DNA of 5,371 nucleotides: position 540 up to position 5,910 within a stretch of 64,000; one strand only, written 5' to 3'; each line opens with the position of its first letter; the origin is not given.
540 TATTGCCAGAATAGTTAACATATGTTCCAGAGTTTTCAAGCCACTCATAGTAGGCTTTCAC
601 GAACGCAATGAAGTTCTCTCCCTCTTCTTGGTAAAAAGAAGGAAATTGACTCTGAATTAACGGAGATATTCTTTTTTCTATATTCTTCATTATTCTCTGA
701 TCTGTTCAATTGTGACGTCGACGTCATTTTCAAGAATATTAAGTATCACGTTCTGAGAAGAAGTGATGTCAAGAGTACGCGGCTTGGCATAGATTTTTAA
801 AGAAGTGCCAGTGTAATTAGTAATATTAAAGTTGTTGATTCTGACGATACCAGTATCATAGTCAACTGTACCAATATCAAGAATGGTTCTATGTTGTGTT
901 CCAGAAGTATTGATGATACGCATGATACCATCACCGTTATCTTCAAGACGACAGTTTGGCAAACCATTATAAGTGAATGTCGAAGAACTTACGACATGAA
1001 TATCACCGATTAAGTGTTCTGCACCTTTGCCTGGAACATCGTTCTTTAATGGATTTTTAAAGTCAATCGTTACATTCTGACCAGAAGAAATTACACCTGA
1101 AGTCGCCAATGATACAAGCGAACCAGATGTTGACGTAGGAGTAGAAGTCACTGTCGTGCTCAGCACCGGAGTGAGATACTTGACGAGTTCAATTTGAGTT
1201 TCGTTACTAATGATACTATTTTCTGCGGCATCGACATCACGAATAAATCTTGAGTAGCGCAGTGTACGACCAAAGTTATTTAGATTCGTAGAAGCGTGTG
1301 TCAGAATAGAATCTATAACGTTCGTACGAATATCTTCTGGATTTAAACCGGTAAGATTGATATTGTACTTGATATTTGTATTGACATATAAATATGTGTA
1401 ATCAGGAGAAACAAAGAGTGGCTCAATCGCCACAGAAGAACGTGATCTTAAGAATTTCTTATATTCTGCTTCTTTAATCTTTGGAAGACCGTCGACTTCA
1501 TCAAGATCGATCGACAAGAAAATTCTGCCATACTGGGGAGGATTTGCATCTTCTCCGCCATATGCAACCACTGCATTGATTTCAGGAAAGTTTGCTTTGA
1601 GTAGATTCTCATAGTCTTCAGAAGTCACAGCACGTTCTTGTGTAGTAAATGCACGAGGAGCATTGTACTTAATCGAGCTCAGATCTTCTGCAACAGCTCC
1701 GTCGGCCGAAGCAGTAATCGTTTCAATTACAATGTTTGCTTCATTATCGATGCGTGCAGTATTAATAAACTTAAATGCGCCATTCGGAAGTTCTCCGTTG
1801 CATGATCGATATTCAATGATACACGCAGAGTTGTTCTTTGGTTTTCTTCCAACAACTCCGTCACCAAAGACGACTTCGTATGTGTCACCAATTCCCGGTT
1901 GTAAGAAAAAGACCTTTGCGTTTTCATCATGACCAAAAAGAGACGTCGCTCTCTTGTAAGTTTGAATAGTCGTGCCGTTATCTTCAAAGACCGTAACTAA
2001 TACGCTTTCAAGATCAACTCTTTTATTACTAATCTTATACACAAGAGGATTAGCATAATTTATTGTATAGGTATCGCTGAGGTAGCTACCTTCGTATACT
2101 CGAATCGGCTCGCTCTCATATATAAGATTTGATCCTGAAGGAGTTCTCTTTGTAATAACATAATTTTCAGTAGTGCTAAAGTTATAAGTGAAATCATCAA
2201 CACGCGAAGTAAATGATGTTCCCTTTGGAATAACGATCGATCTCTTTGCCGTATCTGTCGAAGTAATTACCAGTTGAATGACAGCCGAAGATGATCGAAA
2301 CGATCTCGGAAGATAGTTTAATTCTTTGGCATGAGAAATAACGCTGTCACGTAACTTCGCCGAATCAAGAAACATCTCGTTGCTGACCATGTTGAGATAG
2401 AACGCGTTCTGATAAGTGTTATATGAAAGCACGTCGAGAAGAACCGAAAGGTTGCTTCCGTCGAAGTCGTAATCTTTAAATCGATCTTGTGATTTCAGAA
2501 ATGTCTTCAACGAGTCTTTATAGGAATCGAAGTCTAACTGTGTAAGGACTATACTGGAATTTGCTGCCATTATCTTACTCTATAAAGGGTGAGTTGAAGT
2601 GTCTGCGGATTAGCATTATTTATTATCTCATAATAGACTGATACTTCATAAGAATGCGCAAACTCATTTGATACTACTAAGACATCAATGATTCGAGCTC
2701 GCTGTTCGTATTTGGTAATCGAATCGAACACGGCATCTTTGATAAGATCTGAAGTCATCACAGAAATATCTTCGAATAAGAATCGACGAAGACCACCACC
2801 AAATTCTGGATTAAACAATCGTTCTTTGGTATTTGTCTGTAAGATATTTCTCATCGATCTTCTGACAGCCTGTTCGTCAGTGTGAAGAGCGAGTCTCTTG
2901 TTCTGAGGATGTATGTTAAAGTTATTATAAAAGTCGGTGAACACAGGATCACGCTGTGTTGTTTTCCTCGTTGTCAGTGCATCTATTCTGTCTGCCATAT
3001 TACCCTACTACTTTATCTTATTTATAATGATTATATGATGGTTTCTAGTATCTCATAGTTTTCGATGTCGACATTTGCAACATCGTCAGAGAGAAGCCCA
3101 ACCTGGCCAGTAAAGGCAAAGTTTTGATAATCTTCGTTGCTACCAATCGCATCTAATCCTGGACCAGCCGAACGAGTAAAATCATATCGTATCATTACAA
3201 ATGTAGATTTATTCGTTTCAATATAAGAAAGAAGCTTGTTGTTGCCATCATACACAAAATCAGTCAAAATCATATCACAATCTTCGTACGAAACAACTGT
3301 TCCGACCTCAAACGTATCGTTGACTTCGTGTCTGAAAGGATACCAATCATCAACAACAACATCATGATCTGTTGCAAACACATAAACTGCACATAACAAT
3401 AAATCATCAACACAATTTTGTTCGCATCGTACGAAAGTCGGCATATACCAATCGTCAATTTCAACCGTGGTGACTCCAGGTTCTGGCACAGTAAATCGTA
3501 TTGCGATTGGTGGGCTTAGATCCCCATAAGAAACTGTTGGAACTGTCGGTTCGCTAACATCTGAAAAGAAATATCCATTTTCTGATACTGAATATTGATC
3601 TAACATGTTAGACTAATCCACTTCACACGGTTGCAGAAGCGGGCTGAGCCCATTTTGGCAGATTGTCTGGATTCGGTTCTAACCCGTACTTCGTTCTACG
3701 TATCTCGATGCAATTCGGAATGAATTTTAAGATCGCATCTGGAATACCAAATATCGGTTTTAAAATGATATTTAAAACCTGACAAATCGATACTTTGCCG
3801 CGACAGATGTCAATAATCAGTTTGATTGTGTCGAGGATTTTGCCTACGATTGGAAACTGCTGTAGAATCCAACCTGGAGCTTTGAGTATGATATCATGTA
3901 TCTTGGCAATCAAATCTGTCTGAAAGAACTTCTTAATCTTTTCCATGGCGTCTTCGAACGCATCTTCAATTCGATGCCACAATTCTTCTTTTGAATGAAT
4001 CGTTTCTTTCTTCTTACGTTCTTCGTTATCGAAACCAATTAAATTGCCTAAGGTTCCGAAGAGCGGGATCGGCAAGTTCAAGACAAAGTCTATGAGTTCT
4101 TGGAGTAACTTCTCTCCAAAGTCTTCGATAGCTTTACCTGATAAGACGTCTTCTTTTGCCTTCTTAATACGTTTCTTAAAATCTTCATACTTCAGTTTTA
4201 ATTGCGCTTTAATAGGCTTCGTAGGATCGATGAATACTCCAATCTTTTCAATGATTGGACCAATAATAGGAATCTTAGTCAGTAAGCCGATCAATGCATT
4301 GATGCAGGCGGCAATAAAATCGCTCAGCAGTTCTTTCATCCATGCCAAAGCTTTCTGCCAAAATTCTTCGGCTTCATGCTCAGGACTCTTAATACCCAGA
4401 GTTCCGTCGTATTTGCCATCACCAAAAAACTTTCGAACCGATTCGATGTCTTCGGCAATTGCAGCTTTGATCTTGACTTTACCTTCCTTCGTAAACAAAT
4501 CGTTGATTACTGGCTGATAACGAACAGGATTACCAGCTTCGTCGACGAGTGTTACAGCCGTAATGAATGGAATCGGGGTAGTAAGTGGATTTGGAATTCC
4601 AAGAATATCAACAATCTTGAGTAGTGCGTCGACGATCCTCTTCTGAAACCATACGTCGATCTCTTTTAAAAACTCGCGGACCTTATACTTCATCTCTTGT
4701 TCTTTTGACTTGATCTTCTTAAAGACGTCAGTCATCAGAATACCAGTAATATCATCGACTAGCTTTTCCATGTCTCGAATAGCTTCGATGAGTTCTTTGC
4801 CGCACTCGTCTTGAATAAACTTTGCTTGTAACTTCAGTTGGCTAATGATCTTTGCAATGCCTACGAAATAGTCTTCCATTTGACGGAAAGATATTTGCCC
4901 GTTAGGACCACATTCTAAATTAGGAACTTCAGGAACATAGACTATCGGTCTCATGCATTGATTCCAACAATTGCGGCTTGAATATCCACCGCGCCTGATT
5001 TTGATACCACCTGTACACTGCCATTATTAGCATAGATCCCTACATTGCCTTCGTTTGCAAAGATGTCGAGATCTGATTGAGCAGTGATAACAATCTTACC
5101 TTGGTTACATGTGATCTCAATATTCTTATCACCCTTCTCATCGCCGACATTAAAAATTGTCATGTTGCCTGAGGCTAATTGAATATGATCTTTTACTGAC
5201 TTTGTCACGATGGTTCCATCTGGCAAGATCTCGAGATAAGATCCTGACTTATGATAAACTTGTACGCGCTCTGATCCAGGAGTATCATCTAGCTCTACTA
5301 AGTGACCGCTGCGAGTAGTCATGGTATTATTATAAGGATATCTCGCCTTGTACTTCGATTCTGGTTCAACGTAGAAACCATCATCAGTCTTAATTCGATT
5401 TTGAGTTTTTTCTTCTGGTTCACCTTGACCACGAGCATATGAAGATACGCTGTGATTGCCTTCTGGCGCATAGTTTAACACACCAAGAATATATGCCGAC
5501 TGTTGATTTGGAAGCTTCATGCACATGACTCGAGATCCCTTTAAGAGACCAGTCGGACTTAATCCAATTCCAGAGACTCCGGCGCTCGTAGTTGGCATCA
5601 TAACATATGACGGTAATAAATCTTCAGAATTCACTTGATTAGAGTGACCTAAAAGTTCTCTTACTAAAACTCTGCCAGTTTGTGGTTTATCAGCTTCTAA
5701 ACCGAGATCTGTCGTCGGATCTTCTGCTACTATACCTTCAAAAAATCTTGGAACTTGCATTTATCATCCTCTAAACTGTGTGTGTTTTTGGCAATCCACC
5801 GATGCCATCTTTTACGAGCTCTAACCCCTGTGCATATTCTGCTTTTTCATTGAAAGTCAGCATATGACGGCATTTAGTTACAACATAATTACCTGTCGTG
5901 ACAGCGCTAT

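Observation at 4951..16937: Cell-wall-piercing enzymes relocated: lysozyme-less gp5 plus a transglycosylase-bearing tape measure and a CHAP peptidase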

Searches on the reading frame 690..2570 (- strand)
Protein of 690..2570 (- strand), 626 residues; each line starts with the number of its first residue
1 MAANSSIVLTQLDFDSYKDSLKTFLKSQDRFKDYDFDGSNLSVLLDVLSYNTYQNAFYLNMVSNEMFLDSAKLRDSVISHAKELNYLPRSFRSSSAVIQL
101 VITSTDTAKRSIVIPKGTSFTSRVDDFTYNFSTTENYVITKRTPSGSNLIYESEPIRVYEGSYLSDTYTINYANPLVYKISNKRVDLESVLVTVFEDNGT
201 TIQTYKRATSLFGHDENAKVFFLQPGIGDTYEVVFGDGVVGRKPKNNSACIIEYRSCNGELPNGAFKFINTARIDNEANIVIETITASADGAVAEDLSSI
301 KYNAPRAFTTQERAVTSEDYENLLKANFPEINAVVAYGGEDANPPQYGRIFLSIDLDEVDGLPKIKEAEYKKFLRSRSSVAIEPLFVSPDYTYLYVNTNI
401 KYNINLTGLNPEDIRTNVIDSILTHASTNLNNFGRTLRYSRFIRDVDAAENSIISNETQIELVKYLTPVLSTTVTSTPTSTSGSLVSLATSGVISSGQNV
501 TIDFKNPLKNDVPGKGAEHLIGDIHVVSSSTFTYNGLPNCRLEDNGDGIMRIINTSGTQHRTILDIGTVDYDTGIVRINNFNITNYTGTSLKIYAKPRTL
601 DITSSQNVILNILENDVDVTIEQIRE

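Call 103: search_protein_families(library=pfam, max_evalue=0.001, proteins=[window:690-2570:-])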
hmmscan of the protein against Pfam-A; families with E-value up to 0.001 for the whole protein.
window:690-2570:- (626 aa): 2 families
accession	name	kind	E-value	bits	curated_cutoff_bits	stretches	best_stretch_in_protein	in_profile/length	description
PF21379.2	Gp6-like_1st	-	8.7e-18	64.3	27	1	14-86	2-74/74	Baseplate wedge protein gp6-like, helical domain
PF21871.1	Gp6_C-III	-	4.8e-07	30.2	27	1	393-464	2-75/76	Baseplate structural protein gp6, C-terminal domain III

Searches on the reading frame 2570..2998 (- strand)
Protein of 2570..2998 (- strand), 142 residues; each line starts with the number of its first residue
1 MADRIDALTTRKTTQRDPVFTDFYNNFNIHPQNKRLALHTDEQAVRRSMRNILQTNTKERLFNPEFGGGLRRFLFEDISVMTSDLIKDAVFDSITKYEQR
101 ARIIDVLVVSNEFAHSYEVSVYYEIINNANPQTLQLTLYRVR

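Call 103: search_protein_families(library=pfam, max_evalue=0.001, proteins=[window:2570-2998:-])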
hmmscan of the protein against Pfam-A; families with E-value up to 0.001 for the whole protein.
window:2570-2998:- (142 aa): 1 family
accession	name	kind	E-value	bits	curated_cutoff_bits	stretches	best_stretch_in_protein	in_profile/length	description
PF04965.19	GPW_gp25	-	3.2e-12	46.5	27.2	1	41-127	3-93/96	Baseplate wedge protein gp25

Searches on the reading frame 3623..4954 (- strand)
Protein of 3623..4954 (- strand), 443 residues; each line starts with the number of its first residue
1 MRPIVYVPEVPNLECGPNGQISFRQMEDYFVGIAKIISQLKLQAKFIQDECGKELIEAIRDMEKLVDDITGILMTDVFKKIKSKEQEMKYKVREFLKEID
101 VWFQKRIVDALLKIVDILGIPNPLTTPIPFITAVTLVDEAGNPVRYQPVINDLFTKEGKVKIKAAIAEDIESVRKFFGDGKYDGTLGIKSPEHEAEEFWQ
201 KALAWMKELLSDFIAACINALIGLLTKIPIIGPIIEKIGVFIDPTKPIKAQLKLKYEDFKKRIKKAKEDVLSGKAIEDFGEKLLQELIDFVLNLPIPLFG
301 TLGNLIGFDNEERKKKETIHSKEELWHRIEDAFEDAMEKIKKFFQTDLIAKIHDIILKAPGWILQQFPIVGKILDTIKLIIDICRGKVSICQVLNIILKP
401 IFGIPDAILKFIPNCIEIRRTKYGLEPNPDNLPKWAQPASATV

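Call 4: search_protein_families(library=pfam, proteins=[window:3623-4954:-], max_evalue=0.01)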
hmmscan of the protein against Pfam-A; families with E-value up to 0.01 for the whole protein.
window:3623-4954:- (443 aa): 0 families

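Call 5: search_protein_families(library=phrogs, proteins=[window:3623-4954:-], max_evalue=0.001)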
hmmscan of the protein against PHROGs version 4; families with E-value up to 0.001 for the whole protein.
window:3623-4954:- (443 aa): 0 families

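Call 16: search_protein_families(library=ncbifam, proteins=[window:3623-4954:-], max_evalue=0.1)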
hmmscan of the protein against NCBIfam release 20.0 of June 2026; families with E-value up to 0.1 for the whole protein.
window:3623-4954:- (443 aa): 0 families

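Call 88: search_protein_families(library=phrogs, max_evalue=0.01, proteins=[window:3623-4954:-])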
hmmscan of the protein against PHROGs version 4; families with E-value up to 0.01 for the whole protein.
window:3623-4954:- (443 aa): 1 family
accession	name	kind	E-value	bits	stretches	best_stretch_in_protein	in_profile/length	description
phrog_1535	-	tail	0.0011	18.1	1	68-353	776-948/1152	tail length tape measure protein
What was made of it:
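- A 443-aa all-helical protein coupled to gp5 (3623-4954) is a rival tape-measure candidate, with a weak hit to phrog_1535 (E 1e-3, call 88).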

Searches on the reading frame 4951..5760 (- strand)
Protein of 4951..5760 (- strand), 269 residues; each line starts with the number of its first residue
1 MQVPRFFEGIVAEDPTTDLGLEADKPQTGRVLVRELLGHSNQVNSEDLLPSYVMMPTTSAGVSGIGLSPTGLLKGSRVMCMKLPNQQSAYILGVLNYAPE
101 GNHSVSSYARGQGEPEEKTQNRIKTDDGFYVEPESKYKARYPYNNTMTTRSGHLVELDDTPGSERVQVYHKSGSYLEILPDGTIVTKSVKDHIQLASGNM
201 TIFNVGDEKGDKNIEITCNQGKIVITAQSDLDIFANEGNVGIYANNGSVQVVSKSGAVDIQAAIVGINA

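Call 4: search_protein_families(library=pfam, proteins=[window:4951-5760:-], max_evalue=0.01)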
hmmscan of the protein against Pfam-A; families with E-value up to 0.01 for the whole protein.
window:4951-5760:- (269 aa): 2 families
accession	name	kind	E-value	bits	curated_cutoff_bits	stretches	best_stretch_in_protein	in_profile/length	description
PF06714.17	Gp5_OB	-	1.9e-09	38.3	25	1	41-120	13-90/144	Gp5 N-terminal OB domain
PF10106.14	DUF2345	-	0.00081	19.7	30.7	1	192-263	29-94/151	Uncharacterized protein conserved in bacteria (DUF2345)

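Call 5: search_protein_families(library=phrogs, proteins=[window:4951-5760:-], max_evalue=0.001)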
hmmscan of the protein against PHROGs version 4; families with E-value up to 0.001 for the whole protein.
window:4951-5760:- (269 aa): 4 families
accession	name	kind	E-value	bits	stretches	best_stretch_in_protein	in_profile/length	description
phrog_430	-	tail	1.4e-43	150.4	2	131-243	324-444/868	baseplate hub subunit and tail lysozyme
phrog_27932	-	tail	2.9e-14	53.3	1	125-251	516-643/855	baseplate hub subunit and tail lysozyme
phrog_181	-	lysis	1.5e-07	31.8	1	128-198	564-633/769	endolysin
phrog_24638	-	tail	0.0006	20.1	1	136-208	18-89/289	baseplate hub subunit and tail lysozyme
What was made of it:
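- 4951..5760 (-): gp5-like central spike, 269 aa: OB fold plus a short beta-helix, with no lysozyme domain. Pfam Gp5_OB E 1.9e-9 and phrog_430 E 1.4e-43 (calls 4, 5).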

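Call 10: search_dna_similar(query=window:4951-5760:-, collection=phages, mode=protein, max_rows=30)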
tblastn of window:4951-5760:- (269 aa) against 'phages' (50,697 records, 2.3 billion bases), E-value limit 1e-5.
Records with a match: 1960; places in all: 1973; records where one place covers at least 80% of the query: 104.
Best place of each record, by identity: 60-80% 154; <60% 1806.
By first word of the organism name: Escherichia 636; Klebsiella 318; Salmonella 193; Vibrio 132; Shigella 89; Aeromonas 80; Acinetobacter 71; Enterobacter 59; Enterobacteria 48; Campylobacter 39; and 45 more.
By host as written in the record: Escherichia coli 271; - 266; Klebsiella pneumoniae 110; Escherichia coli O157:H7 35; Salmonella enterica 29; Aeromonas salmonicida 28; Escherichia coli B 28; Escherichia coli str. K-12 substr. MG1655 22; and 491 more.
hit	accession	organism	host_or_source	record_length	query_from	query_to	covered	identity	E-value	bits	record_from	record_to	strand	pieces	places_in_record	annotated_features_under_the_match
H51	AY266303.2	Aeromonas phage Aeh1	Aeromonas hydrophila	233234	5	236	86%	36.0%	8e-12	129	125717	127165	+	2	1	5: gp5 baseplate hub subunit and tail lysozyme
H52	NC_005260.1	Aeromonas phage Aeh1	Aeromonas hydrophila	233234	5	236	86%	36.0%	8e-12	129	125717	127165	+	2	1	5: baseplate hub subunit and tail lysozyme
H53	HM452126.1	Aeromonas phage phiAS5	Aeromonas salmonicida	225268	5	236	86%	35.0%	5e-13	132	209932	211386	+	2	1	baseplate hub subunit and tail lysozyme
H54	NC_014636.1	Aeromonas phage phiAS5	Aeromonas salmonicida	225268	5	236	86%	35.0%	5e-13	132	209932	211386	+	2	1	baseplate hub subunit and tail lysozyme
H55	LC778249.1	Aeromonas phage phiWae14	urban sewage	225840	5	236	86%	35.0%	5e-13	132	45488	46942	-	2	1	hypothetical protein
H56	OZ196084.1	Vibrio phage K362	Seawater and oysters mix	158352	4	268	99%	30.5%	5e-23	103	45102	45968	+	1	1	baseplate hub subunit and tail lysozyme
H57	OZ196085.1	Vibrio phage K361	Seawater and oysters mix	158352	4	268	99%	30.5%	5e-23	103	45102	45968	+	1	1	baseplate hub subunit and tail lysozyme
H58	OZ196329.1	Vibrio phage K445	Seawater and oysters mix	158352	4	268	99%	30.5%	5e-23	103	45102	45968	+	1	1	baseplate hub subunit and tail lysozyme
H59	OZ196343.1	Vibrio phage K397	Seawater and oysters mix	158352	4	268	99%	30.5%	5e-23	103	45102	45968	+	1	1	baseplate hub subunit and tail lysozyme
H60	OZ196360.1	Vibrio phage K357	Seawater and oysters mix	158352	4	268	99%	30.5%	5e-23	103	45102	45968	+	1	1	baseplate hub subunit and tail lysozyme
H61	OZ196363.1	Vibrio phage K351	Seawater and oysters mix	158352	4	268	99%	30.5%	5e-23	103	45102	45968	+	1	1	baseplate hub subunit and tail lysozyme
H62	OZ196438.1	Vibrio phage K483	Seawater and oysters mix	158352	4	268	99%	30.5%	5e-23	103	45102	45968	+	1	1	baseplate hub subunit and tail lysozyme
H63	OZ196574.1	Vibrio phage K393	Seawater and oysters mix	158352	4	268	99%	30.5%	5e-23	103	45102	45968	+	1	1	baseplate hub subunit and tail lysozyme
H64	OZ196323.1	Vibrio phage K448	Seawater and oysters mix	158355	4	268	99%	30.5%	5e-23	103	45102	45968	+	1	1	baseplate hub subunit and tail lysozyme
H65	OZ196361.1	Vibrio phage K355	Seawater and oysters mix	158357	4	268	99%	30.5%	5e-23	103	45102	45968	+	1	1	baseplate hub subunit and tail lysozyme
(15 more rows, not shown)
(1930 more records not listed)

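Call 16: search_protein_families(library=ncbifam, proteins=[window:4951-5760:-], max_evalue=0.1)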
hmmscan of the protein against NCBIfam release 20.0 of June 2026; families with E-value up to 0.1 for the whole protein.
window:4951-5760:- (269 aa): 0 families
